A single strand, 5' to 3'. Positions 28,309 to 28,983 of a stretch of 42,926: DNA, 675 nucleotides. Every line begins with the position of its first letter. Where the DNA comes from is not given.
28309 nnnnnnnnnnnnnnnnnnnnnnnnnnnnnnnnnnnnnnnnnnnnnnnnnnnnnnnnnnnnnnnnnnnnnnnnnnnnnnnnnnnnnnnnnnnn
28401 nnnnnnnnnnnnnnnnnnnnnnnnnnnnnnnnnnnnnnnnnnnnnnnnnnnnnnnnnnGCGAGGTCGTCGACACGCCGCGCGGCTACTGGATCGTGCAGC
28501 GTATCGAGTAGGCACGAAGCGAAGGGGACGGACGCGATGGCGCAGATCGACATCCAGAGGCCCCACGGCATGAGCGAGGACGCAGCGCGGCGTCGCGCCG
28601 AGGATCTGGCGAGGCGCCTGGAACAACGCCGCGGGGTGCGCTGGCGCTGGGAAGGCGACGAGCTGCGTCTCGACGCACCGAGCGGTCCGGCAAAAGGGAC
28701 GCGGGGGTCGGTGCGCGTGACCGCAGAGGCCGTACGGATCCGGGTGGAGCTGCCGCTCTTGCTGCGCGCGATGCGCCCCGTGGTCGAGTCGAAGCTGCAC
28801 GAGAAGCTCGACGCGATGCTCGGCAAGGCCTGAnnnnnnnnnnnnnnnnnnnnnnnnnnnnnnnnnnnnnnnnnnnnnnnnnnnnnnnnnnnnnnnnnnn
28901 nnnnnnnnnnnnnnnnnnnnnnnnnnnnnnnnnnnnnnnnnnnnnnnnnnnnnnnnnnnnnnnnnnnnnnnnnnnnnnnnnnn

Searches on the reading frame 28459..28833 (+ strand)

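Call 12: search_protein_families(library=pfam, proteins=[window:28459-28833:+], max_evalue=0.001)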
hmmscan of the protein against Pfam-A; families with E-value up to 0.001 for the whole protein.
window:28459-28833:+ (124 aa): 1 family
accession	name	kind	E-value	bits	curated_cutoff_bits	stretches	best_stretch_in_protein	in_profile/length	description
PF09650.15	PHA_gran_rgn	-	7.1e-24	84.3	26.6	1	30-121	1-87/87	Putative polyhydroxyalkanoic acid system protein (PHA_gran_rgn)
